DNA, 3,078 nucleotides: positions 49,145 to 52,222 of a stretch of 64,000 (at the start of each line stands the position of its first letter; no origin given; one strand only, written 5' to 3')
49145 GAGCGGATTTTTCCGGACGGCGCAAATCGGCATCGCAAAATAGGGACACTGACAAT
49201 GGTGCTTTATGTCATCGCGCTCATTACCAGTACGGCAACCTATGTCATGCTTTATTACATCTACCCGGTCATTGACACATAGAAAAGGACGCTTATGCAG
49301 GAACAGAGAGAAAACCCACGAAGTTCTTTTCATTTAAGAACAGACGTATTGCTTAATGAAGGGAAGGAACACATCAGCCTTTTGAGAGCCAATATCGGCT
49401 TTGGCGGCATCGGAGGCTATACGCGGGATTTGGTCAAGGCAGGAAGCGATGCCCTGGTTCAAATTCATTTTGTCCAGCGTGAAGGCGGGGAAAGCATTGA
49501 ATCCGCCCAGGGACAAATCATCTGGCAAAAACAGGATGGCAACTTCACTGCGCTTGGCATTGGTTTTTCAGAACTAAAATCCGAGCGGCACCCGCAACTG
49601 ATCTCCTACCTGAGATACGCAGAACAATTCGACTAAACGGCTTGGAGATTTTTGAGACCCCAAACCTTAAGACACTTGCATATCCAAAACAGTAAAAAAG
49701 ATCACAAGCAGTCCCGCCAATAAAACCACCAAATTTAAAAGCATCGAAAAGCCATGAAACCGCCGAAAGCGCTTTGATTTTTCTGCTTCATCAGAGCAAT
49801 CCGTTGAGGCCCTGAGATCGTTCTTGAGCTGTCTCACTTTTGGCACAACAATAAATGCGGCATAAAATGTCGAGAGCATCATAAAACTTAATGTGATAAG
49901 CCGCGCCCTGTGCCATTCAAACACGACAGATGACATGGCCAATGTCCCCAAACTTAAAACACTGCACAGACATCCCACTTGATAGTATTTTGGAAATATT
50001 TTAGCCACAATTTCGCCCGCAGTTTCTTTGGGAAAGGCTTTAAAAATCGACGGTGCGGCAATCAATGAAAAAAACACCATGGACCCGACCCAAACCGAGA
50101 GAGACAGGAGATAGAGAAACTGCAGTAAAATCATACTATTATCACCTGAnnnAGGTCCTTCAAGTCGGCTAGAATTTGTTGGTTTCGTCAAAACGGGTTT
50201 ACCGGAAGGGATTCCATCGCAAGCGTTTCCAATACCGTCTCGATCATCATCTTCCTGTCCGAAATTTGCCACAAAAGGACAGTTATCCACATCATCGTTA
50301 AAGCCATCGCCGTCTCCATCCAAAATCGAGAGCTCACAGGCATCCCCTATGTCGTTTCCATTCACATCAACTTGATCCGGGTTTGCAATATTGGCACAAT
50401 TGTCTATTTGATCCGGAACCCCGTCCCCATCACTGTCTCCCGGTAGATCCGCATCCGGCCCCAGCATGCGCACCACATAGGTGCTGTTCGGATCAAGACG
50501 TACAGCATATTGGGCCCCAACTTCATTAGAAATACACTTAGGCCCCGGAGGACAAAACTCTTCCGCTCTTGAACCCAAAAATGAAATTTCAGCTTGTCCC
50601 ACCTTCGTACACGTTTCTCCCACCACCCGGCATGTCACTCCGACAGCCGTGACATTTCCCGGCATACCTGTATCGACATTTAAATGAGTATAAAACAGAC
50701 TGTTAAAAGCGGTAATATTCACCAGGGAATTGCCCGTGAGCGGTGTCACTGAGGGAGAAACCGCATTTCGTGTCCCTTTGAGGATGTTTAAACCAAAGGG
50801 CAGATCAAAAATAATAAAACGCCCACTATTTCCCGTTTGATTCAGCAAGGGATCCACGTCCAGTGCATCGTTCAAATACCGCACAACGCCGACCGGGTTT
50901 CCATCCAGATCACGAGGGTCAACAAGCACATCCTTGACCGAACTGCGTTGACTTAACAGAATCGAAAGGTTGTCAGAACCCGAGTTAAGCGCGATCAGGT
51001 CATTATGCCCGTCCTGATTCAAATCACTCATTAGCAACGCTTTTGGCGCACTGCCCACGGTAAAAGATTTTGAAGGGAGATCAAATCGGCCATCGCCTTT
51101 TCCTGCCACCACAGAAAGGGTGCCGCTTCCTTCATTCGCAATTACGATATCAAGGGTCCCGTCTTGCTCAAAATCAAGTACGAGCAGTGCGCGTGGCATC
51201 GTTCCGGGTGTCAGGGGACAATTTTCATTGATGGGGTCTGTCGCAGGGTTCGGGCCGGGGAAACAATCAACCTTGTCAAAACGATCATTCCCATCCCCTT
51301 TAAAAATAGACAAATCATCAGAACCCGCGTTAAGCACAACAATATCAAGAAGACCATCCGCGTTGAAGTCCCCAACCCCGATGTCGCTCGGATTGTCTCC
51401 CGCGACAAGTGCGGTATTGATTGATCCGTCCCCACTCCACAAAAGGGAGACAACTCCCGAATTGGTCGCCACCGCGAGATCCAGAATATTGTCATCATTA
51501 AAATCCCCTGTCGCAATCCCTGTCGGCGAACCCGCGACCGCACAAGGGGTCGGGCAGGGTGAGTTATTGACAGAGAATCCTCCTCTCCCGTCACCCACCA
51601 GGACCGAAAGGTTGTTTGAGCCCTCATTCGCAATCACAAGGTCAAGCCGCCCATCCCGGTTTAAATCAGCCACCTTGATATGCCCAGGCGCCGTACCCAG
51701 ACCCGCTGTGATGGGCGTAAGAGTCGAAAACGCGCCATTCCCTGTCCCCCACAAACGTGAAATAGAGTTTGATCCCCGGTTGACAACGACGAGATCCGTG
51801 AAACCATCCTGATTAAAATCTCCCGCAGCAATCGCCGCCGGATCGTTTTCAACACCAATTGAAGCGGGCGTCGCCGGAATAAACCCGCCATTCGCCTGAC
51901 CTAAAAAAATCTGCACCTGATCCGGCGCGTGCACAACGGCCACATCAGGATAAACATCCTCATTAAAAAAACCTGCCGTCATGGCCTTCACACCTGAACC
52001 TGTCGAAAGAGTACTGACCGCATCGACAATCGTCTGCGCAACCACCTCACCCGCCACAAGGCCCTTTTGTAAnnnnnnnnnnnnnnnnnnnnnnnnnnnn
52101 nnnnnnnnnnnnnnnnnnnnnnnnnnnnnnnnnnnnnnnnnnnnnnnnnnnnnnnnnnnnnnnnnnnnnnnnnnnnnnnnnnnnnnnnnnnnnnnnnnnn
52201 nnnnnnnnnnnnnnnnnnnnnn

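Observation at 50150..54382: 1410-aa lipoprotein combining prokaryotic beta-sandwich modules, a complete 7-repeat FG-GAP propeller and thrombospondin type-3 repeats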

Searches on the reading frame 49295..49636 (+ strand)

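Call 16: search_protein_families(library=pfam, proteins=[window:49295-49636:+], max_evalue=0.01)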
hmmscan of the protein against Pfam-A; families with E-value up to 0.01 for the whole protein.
window:49295-49636:+ (113 aa): 1 family
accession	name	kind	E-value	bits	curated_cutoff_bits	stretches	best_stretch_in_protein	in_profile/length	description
PF07238.19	PilZ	-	1.2e-05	26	22.5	1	3-106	1-100/102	PilZ domain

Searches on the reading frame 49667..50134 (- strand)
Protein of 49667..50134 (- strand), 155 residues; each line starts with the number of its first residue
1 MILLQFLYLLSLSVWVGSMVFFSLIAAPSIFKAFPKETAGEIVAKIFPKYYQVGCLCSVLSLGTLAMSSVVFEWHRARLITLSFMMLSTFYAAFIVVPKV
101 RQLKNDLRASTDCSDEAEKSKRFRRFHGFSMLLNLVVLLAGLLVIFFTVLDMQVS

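Call 6: search_protein_families(library=pfam, proteins=[window:49667-50134:-], max_evalue=1)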
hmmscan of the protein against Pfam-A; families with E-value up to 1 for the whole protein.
window:49667-50134:- (155 aa): 2 families
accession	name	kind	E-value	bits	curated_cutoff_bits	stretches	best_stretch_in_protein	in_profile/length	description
PF13664.11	DUF4149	-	1.9e-22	79.9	24.6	1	10-106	1-99/102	Domain of unknown function (DUF4149)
PF02076.21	STE3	-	0.016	14.9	29.2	1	84-151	160-227/292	Pheromone A receptor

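Call 7: search_protein_families(library=ncbifam, proteins=[window:49667-50134:-], max_evalue=1)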
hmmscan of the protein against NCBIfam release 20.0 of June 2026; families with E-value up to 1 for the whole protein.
window:49667-50134:- (155 aa): 1 family
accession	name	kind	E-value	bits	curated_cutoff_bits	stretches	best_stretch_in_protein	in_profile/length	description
TIGR03062.1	pip_yhgE_Cterm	subfamily_domain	0.082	12.5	102.2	1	8-95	28-114/208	YhgE/Pip family protein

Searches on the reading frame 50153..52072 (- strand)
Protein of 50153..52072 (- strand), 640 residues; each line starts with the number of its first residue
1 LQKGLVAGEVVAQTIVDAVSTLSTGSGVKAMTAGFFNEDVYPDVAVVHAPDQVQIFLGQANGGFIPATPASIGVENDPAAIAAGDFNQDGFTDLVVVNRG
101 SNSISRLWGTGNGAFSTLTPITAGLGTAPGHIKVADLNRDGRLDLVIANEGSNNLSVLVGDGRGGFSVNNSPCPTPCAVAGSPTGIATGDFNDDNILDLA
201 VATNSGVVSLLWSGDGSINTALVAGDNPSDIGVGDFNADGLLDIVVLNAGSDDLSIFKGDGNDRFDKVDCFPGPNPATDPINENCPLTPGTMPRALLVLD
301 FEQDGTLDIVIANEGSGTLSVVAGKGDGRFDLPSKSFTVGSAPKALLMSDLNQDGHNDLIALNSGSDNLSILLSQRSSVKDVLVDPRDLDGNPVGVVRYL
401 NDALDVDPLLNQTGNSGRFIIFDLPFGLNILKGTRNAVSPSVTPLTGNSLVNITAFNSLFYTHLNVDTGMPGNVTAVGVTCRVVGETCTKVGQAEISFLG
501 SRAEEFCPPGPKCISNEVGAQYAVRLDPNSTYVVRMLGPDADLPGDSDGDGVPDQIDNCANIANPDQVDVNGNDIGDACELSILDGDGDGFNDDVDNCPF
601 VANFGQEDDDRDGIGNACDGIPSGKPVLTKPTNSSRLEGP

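Call 42: predict_structure(alignment_id=A3)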
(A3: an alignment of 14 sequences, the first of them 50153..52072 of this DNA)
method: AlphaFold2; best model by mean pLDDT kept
length: 640 residues; sequences in the alignment: 14
mean_pLDDT: 74.2   pTM: 0.63
mean pLDDT of the five models: 74.2, 73.9, 73.2, 71.1, 68.1
residues with pLDDT >= 90: 216; 70-90: 177; 50-70: 153; < 50: 94
segments of 3 or more residues with pLDDT < 50: 437-440, 455-471, 476-491, 531-533, 538-545, 564-567, 580-584, 604-607, 620-640
pLDDT, mean of each block of 10 residues (from residue 1): 63 71 92 87 93 93 87 95 93 95 95 90 92 90 93 93 88 81 93 88 93 71 93 91 94 93 85 67 83 92 79 94 86 85 93 82 94 81 79 81 79 82 67 60 50 44 44 48 33 55 55 56 56 48 47 57 52 51 52 57 51 52 33 31
secondary structure, 60 per line:
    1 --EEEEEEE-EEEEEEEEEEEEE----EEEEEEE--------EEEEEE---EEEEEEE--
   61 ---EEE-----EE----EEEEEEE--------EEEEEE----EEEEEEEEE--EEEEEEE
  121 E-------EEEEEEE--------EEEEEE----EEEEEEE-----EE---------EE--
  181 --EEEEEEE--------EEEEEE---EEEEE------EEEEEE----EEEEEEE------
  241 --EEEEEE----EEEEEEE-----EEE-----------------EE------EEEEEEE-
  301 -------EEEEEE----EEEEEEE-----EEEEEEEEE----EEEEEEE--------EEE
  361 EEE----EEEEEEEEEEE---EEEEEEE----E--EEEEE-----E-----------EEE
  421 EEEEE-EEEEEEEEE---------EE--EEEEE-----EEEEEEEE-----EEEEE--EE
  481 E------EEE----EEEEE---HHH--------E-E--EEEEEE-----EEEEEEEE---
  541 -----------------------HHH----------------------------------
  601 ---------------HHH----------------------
elements in order (helices of 4 or more, strands of 3 or more residues): E3-9 E11-23 E28-34 E43-48 E52-58 E64-66 E78-84 E93-98 E103-111 E114-121 E129-135 E144-149 E154-160 E183-189 E198-203 E207-211 E218-223 E228-234 E243-248 E253-259 E265-267 E293-299 E308-313 E318-324 E330-338 E343-349 E358-363 E368-378 E382-388 E396-400 E418-425 E427-435 E449-453 E459-466 E472-476 E479-481 E488-490 E495-499 E519-524 E530-537

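Call 45: fold_search(model_id=the predicted structure, library=pdb)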
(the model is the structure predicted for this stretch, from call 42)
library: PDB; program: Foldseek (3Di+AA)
matches with E <= 10: 1828; with E <= 0.001: 1347
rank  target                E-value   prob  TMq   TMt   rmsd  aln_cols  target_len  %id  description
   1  6voa_B                1.5e-13  1.00  0.42  0.43  20.7       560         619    9  Cryo-EM structure of the BBSome-ARL6 complex (released 2020-06-24)
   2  9etn_A                1.3e-12  1.00  0.43  0.49  12.9       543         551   15  Crystal structure of murine CRTAC1 (released 2024-07-31)
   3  6vbu_7                3.9e-12  1.00  0.39  0.36  23.6       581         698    9  Structure of the bovine BBSome complex (released 2020-01-29)
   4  8xfo_A                6.5e-12  1.00  0.41  0.37  28.3       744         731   13  Cryo-EM structure of integrin ITGAV, ITGB3 and CYCLO (RGDFK) complex, conformation 2 (released 2024-12-18)
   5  8zdg_A                1.4e-11  1.00  0.42  0.30  23.1       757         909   11  Cryo-EM structure of the integrin avb3 with CWHM-12, conformation 1 (released 2025-10-22)
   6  6vbu_2                1.9e-11  1.00  0.40  0.39  22.7       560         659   12  Structure of the bovine BBSome complex (released 2020-01-29)
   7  7nxd_A                2.1e-11  1.00  0.40  0.29  25.0       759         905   13  Cryo-EM structure of human integrin alpha5beta1 in the half-bent conformation (released 2021-08-25)
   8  6vbv_7                2.3e-11  1.00  0.39  0.36  25.8       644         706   10  Structure of the bovine BBSome:ARL6:GTP complex (released 2020-01-29)
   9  8xez_A                2.4e-11  1.00  0.40  0.29  28.1       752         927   12  Cryo-EM structure of integrin ITGAV/ITGB3 complex, conformation 5 (released 2024-12-18)
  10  9van_B                3.4e-11  1.00  0.41  0.65   7.0       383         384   11  Cryo-EM structure of human full length KICSTOR complex (state 2) (released 2025-11-12)
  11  6vbu_9                4.0e-11  1.00  0.40  0.34  28.2       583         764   11  Structure of the bovine BBSome complex (released 2020-01-29)
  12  4a7y                  7.0e-11  1.00  0.42  0.32  19.2       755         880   10  Active site metal depleted aldos-2-ulose dehydratase (released 2012-03-21)
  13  4yd8_B                7.8e-11  1.00  0.37  0.67   6.6       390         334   12  Bardet-Biedl Syndrome 9 Protein (aa1-407), Homo sapiens (released 2015-06-24)
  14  6voa_C                8.2e-11  1.00  0.39  0.38  25.6       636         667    9  Cryo-EM structure of the BBSome-ARL6 complex (released 2020-06-24)
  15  6vnw_C                8.7e-11  1.00  0.39  0.38  25.5       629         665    9  Cryo-EM structure of apo-BBSome (released 2020-07-01)
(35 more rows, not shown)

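Call 60: search_solved_structures(query=A3, max_evalue=0.001)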
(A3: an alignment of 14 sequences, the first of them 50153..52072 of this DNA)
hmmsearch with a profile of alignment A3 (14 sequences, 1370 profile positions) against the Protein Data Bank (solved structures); distinct sequences matched with E-value up to 0.001: 8.
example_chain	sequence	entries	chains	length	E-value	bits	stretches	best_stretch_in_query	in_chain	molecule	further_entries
3fby_A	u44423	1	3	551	7e-40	139.6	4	1292-1366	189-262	Cartilage oligomeric matrix protein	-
2rhp_A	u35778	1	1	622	3.3e-35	124.2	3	1292-1367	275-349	Thrombospondin-2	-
1yo8_A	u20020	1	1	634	3.8e-35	124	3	1292-1367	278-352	thrombospondin-2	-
1ux6_A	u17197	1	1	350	3.7e-18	67.7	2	1302-1366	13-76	THROMBOSPONDIN-1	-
9oee_A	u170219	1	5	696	1.3e-16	62.5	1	782-1063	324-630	Secreted esterase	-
8w20_C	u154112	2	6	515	1.5e-09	39.1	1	776-968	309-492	Secreted esterase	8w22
9etn_A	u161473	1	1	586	2.5e-09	38.4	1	853-1012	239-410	Cartilage acidic protein 1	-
5wtl_A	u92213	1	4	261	1.5e-05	25.8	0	1291-1350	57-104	OmpA family protein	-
